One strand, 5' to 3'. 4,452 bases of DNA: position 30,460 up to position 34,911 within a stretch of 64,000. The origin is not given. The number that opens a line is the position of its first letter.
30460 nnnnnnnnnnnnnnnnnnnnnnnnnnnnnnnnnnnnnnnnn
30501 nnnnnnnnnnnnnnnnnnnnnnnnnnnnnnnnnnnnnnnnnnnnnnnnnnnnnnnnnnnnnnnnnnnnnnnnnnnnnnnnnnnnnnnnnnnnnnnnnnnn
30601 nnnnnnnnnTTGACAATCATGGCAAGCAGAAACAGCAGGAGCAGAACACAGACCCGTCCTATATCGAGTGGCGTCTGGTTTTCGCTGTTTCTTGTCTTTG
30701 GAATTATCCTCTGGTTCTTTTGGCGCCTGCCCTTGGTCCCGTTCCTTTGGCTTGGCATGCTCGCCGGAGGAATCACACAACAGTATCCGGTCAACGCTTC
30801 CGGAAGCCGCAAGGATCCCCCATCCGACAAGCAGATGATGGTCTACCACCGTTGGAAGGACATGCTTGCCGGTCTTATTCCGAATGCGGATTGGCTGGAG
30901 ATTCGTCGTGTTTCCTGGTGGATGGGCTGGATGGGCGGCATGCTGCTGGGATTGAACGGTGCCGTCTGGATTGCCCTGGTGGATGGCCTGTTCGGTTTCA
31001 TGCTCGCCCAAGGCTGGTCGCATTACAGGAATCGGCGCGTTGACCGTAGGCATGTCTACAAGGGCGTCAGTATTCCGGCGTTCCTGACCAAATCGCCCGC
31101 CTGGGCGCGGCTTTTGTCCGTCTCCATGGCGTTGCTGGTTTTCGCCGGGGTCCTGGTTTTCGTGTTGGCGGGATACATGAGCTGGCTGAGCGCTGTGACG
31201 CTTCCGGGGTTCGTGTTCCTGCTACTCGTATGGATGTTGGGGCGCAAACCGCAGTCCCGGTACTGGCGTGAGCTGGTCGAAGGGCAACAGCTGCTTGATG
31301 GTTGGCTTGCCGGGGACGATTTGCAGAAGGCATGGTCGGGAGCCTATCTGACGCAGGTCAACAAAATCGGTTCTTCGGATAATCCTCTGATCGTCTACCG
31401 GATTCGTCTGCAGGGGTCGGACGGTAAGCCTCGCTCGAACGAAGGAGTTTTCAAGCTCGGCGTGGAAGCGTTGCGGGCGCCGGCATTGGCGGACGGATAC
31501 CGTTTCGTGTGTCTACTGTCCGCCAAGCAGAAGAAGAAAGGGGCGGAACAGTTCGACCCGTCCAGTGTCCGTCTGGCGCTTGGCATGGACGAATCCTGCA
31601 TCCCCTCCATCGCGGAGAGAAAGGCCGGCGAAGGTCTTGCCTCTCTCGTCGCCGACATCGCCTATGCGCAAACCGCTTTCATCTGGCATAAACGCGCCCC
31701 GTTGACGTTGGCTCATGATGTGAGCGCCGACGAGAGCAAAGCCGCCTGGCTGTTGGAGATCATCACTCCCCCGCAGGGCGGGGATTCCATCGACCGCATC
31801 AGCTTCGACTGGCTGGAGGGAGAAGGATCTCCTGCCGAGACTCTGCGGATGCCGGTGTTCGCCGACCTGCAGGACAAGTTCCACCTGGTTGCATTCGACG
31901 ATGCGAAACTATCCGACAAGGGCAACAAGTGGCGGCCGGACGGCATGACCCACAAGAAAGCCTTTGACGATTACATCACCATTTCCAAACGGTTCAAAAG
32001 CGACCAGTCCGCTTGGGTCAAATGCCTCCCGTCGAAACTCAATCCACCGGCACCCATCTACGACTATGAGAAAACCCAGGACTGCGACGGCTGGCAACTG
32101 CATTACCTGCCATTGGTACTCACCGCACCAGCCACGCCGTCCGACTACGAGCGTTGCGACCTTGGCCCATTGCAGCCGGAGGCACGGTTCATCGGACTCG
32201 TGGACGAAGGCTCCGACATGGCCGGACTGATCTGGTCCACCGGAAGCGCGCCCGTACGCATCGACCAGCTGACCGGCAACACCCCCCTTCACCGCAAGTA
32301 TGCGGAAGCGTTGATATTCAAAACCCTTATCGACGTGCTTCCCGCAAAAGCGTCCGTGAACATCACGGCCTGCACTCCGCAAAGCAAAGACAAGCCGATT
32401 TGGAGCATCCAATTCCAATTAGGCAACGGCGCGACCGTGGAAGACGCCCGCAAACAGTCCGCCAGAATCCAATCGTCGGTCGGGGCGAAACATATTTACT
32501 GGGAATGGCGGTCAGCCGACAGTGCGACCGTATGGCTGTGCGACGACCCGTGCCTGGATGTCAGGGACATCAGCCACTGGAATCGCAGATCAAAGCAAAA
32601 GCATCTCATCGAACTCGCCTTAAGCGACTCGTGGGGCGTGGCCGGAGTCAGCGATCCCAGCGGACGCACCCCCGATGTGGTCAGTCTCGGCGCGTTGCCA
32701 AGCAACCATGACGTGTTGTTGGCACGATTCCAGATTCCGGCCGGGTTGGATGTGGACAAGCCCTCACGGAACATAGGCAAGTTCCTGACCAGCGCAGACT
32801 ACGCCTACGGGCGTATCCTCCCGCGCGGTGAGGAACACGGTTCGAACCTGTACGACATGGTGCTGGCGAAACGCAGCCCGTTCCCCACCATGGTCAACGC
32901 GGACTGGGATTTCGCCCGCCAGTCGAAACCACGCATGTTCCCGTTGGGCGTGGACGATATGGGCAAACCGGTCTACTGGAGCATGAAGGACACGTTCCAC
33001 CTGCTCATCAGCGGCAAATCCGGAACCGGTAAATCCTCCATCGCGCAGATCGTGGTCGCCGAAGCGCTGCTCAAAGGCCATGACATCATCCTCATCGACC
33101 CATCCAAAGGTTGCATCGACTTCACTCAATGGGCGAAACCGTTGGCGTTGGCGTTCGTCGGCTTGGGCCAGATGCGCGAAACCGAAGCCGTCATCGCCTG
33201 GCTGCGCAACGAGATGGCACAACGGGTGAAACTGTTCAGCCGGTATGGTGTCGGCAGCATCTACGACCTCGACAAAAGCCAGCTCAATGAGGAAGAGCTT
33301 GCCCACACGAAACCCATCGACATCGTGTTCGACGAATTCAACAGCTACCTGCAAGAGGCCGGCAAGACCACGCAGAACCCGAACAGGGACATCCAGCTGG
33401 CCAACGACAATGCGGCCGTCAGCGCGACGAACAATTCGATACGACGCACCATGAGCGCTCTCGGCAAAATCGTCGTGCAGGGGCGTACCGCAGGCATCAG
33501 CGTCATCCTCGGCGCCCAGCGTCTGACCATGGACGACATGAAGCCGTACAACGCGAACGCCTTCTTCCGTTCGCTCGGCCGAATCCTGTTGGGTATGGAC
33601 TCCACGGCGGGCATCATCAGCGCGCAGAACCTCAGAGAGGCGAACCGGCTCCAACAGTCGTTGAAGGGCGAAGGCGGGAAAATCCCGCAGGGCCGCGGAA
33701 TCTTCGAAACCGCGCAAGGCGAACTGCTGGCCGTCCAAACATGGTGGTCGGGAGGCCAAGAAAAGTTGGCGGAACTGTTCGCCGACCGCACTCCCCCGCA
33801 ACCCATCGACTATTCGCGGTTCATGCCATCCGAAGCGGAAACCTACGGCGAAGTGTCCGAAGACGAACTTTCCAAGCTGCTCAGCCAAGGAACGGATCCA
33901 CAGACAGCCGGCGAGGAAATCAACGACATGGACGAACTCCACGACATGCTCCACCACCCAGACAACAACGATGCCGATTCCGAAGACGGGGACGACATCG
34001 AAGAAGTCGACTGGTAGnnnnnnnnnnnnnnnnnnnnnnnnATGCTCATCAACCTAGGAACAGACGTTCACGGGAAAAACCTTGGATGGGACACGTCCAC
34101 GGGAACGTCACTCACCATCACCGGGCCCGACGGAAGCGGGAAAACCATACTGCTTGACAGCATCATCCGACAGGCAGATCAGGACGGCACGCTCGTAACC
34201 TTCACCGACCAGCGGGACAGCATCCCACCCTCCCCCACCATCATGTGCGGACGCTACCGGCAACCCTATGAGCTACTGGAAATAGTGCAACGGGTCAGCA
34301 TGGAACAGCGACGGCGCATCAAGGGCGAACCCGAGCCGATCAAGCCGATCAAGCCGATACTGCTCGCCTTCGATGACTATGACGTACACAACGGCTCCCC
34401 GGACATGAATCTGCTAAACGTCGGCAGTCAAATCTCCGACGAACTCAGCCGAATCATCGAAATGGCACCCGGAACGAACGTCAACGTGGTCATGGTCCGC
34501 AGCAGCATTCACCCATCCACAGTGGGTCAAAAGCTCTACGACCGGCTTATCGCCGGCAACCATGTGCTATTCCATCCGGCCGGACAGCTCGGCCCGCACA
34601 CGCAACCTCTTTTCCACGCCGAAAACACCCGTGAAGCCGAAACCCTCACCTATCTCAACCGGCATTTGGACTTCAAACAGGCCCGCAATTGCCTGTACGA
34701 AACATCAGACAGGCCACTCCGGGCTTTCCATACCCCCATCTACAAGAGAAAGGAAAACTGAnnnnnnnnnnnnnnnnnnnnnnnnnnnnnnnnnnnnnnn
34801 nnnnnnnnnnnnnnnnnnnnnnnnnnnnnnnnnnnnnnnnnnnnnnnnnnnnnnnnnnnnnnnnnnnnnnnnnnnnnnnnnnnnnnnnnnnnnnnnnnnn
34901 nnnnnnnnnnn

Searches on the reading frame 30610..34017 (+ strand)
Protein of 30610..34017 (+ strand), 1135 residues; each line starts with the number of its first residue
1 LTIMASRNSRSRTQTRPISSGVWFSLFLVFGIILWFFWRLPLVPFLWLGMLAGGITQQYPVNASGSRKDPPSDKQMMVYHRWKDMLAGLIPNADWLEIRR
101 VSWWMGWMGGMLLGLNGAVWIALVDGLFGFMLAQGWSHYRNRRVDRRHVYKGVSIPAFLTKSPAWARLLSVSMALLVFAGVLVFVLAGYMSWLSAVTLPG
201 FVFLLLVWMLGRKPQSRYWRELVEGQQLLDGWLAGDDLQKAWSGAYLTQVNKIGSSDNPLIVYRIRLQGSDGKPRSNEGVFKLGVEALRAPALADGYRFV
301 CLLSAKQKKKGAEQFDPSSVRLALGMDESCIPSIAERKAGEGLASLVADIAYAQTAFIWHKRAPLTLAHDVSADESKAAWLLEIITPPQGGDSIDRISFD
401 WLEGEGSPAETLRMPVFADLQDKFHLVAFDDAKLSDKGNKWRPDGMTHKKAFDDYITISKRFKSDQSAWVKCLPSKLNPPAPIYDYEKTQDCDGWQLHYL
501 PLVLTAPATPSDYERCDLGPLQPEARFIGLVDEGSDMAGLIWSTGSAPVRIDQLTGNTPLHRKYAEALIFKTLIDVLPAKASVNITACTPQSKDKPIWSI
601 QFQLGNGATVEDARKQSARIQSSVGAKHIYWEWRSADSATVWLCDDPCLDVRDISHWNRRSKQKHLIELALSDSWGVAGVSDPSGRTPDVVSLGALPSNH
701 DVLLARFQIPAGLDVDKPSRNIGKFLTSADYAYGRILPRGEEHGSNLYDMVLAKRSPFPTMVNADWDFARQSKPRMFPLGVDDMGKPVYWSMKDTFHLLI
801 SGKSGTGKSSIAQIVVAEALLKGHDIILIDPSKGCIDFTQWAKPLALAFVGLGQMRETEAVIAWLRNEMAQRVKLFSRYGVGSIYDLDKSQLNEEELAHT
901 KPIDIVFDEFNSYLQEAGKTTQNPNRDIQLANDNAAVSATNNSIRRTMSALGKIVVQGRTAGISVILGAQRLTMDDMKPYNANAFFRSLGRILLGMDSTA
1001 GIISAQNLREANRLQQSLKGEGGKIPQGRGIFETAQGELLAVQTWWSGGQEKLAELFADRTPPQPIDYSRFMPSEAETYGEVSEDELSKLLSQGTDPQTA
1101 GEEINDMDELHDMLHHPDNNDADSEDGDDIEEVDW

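Call 6: search_protein_families(library=pfam, proteins=[window:30610-34017:+], max_evalue=0.01)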
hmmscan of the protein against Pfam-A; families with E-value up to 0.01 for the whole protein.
window:30610-34017:+ (1135 aa): 4 families
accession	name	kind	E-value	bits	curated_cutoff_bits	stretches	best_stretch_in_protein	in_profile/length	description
PF01580.24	FtsK_SpoIIIE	-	2.5e-09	37.3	24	1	768-971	11-218/221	FtsK/SpoIIIE family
PF01935.23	DUF87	-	1.8e-05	25.4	23.2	1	795-923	23-125/220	Helicase HerA, central domain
PF12846.13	AAA_10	-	0.0021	17.6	27.5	1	795-842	21-68/362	AAA-like domain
PF20720.3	nSTAND3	-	0.0029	17.8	27.2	1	796-830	18-52/155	Novel STAND NTPase 3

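Call 7: search_protein_families(library=ncbifam, proteins=[window:30610-34017:+], max_evalue=0.01)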
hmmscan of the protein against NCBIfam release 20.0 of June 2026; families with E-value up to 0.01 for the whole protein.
window:30610-34017:+ (1135 aa): 7 families
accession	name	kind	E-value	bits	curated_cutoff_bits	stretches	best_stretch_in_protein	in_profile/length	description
NF041214.1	plasmid_TraB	equivalog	6.9e-08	31.4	800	1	793-977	246-393/639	plasmid transfer protein TraB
NF007615.0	PRK10263.1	equivalog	9.9e-06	23.5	1566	1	768-975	983-1188/1355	DNA translocase FtsK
TIGR03925.1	T7SS_EccC_b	equivalog_domain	0.00024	19.5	346.55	0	771-838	336-408/564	type VII secretion protein EccCb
NF045975.1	VirB4_plasma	equivalog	0.00024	19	590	1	797-856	517-573/894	Mbov_0397 family ICE element conjugal transfer ATPase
TIGR03743.1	SXT_TraD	subfamily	0.00042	18.9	366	1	780-833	159-212/636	conjugative transfer system coupling protein TraD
TIGR03928.1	T7_EssCb_Firm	equivalog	0.00068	17.3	778.4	1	786-934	801-946/1296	type VII secretion protein EssC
TIGR03924.1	T7SS_EccC_a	equivalog_domain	0.005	15.6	509.15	0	760-916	409-578/673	type VII secretion protein EccCa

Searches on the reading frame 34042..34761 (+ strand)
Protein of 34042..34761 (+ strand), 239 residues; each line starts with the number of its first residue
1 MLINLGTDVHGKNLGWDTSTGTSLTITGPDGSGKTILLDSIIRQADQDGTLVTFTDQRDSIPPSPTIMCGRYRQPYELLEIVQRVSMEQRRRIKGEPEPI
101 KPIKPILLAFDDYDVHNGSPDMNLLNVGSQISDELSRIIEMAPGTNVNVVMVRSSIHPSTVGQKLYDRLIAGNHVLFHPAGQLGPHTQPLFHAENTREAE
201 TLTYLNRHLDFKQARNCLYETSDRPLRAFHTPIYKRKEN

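Call 6: search_protein_families(library=pfam, proteins=[window:34042-34761:+], max_evalue=0.01)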
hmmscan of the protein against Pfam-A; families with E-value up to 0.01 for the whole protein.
window:34042-34761:+ (239 aa): 7 families
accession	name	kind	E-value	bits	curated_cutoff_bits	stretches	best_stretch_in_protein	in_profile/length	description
PF00005.33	ABC_tran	-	0.00026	22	25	1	12-51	2-42/137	ABC transporter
PF13191.12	AAA_16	-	0.00066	20.7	32.6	1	20-64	23-64/167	AAA ATPase domain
PF13401.12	AAA_22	-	0.00073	20.3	27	1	20-57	4-33/130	AAA domain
PF24883.2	NPHP3_N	-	0.0021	18.7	24.8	1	16-54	15-55/164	Nephrocystin 3, N-terminal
PF01637.24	ATPase_2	-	0.0044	17.3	33.2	1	20-58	19-57/225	ATPase domain predominantly from Archaea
PF00004.35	AAA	-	0.0057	17.6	21.2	0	26-168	3-122/131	ATPase family associated with various cellular activities (AAA)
PF00437.27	T2SSE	-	0.0081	15.3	24.9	0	23-56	144-178/370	Type II/IV secretion system protein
